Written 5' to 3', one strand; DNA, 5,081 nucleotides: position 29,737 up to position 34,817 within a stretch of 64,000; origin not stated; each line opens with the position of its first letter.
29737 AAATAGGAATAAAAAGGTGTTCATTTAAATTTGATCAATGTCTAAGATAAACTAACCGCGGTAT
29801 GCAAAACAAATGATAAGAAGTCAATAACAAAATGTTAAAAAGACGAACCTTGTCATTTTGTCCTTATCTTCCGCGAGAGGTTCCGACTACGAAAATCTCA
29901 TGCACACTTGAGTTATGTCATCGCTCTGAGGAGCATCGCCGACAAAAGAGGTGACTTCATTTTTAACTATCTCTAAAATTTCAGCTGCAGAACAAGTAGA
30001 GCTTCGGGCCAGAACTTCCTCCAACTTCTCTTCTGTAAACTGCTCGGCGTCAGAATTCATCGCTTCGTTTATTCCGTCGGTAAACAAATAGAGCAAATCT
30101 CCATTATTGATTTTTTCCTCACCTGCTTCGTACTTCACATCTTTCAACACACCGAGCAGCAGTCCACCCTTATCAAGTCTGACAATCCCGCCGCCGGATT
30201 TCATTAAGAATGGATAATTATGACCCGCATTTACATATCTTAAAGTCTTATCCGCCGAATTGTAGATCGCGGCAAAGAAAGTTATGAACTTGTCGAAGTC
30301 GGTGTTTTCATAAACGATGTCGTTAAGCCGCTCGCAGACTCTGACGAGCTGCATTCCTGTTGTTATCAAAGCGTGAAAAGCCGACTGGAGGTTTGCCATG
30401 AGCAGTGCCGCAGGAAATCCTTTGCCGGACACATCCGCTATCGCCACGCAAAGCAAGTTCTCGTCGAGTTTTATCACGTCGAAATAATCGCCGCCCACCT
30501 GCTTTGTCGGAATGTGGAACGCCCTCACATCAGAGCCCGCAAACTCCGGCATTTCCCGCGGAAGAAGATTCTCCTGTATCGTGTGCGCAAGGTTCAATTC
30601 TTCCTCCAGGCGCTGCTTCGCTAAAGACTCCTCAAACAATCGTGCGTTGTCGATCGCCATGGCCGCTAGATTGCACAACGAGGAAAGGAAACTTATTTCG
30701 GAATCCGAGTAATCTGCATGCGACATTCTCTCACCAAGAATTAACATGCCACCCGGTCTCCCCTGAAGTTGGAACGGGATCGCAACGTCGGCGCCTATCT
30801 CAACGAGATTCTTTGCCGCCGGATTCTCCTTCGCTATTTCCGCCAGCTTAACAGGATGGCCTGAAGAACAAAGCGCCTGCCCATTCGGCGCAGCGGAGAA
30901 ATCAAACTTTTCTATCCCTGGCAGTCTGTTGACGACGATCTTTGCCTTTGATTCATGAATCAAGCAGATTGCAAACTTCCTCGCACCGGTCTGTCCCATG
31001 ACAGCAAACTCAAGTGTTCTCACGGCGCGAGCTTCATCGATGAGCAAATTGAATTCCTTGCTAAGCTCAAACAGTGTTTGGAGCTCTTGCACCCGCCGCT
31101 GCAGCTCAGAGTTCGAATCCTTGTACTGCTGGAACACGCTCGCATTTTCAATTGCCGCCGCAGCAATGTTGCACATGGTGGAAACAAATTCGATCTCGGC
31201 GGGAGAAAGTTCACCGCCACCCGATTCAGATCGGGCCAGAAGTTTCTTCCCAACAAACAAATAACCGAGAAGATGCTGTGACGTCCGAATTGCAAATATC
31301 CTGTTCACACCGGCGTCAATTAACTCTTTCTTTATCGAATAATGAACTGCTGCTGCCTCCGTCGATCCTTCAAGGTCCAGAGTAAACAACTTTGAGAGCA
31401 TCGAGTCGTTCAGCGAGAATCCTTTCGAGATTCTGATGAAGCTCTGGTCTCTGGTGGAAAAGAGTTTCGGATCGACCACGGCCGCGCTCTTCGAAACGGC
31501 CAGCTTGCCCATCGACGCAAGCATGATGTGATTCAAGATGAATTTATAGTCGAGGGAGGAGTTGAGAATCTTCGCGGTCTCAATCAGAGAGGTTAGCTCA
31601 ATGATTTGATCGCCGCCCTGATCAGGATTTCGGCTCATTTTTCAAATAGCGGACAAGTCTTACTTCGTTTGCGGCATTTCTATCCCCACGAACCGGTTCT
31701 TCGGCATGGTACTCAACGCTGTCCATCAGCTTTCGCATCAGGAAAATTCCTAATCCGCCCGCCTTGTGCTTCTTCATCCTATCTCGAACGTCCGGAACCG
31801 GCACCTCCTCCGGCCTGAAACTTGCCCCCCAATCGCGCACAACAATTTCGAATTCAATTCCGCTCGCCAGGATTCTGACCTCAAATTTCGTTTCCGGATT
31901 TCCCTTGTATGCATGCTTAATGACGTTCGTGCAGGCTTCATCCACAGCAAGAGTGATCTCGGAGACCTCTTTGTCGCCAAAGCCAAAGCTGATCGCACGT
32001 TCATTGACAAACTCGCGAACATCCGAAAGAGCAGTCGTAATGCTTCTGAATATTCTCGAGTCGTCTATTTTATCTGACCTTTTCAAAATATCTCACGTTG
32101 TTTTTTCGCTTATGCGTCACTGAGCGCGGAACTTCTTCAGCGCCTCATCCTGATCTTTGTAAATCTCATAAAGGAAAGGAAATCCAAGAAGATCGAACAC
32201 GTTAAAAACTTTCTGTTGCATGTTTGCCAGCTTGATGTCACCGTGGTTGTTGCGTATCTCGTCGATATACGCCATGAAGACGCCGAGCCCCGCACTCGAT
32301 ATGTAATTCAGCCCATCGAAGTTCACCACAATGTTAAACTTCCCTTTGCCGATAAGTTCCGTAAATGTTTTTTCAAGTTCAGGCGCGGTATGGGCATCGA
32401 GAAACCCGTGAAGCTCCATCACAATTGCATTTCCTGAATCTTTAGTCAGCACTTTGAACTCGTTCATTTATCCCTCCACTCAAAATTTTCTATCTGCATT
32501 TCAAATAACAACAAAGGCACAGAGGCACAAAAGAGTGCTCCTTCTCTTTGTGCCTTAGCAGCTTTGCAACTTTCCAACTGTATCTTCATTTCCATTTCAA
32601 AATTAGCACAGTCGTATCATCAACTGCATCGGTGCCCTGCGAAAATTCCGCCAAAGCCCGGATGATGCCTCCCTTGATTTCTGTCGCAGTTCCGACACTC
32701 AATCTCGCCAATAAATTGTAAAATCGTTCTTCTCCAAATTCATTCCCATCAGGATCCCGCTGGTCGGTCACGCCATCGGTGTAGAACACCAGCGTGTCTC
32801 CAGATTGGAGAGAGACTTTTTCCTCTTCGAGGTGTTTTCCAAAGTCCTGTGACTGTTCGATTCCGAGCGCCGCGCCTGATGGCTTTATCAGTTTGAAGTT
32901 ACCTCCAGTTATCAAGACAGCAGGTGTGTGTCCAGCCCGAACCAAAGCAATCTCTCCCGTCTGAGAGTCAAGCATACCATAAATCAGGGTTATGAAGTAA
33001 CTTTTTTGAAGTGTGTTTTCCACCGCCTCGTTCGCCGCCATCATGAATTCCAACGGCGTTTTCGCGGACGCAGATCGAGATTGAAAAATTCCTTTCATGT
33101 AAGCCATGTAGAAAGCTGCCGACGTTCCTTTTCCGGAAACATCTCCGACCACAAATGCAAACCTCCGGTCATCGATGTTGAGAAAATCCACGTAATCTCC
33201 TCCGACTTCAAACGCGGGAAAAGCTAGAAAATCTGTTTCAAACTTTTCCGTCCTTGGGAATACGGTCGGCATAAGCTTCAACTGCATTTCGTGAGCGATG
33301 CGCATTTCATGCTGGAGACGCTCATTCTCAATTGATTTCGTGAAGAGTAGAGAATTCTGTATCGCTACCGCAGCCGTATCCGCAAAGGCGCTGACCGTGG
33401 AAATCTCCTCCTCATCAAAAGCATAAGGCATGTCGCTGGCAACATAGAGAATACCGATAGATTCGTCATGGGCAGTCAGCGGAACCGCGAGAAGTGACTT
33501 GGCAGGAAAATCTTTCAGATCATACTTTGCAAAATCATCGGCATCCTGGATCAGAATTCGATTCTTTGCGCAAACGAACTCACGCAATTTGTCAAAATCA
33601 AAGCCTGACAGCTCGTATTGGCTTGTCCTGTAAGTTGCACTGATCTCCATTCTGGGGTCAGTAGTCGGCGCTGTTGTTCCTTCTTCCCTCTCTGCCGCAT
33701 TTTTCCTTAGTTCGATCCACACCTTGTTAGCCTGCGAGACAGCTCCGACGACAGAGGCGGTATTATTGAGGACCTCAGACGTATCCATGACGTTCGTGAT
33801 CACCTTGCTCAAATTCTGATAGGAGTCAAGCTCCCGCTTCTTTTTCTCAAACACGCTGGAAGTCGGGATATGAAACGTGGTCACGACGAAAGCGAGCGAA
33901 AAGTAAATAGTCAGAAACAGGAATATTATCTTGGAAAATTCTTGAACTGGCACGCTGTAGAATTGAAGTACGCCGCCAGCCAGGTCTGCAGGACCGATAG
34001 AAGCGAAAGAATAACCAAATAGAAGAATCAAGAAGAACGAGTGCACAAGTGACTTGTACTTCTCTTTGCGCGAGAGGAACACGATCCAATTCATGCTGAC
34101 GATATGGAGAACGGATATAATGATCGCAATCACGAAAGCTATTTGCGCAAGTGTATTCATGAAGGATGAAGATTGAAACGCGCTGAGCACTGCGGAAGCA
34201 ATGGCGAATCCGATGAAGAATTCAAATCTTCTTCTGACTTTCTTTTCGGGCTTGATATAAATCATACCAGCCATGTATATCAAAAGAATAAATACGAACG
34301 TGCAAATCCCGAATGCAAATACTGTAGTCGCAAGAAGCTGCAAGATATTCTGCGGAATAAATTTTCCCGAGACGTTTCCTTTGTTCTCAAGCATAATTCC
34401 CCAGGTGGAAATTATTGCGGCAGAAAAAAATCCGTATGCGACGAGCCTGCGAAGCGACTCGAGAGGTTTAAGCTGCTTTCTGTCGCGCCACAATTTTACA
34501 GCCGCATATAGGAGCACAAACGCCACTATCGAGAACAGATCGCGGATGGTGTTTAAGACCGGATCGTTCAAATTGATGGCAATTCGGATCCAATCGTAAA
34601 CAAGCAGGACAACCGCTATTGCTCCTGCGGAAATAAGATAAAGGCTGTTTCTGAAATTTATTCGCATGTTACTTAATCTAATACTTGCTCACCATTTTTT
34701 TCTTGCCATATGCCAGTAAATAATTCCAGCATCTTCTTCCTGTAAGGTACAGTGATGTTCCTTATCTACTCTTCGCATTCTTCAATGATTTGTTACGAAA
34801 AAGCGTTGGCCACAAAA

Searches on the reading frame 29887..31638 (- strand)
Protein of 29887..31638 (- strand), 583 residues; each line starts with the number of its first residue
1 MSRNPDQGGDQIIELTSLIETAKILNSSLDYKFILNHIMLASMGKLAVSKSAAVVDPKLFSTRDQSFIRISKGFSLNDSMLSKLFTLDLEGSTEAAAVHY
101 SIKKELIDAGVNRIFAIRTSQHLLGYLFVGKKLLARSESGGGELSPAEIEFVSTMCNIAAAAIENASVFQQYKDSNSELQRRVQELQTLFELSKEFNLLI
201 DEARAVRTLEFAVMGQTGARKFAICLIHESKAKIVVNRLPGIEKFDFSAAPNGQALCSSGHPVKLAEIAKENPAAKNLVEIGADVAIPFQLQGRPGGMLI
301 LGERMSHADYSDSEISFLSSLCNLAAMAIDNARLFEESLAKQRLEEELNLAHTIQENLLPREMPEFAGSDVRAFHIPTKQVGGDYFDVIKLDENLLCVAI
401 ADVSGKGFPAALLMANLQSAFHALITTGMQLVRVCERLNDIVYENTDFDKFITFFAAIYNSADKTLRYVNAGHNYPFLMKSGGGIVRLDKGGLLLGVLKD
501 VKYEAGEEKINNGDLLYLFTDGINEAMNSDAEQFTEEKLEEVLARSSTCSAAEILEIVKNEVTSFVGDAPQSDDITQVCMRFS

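Call 96: search_protein_families(library=pfam, proteins=[window:29887-31638:-], max_evalue=0.00001)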
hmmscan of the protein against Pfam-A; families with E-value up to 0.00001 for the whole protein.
window:29887-31638:- (583 aa): 3 families
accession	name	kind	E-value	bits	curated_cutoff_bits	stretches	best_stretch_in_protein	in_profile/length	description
PF07228.17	SpoIIE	-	2.6e-48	164.9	25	1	394-582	3-191/192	Stage II sporulation protein E (SpoIIE)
PF13492.12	GAF_3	-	8.6e-08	33.1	27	0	213-331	13-129/129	GAF domain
PF13185.12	GAF_2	-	1.2e-07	32.4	28.6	0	245-330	50-136/136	GAF domain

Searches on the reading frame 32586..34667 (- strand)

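Call 96: search_protein_families(library=pfam, proteins=[window:32586-34667:-], max_evalue=0.00001)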
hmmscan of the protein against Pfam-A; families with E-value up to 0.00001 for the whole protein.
window:32586-34667:- (693 aa): 4 families
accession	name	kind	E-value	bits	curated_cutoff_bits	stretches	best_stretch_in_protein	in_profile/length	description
PF07228.17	SpoIIE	-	1.6e-44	152.6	25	1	499-693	1-192/192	Stage II sporulation protein E (SpoIIE)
PF01590.32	GAF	-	3.8e-09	37.6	22.4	1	296-436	2-133/133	GAF domain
PF13185.12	GAF_2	-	2.4e-08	34.7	28.6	1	371-437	67-136/136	GAF domain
PF13492.12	GAF_3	-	9.2e-07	29.8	27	1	386-438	77-129/129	GAF domain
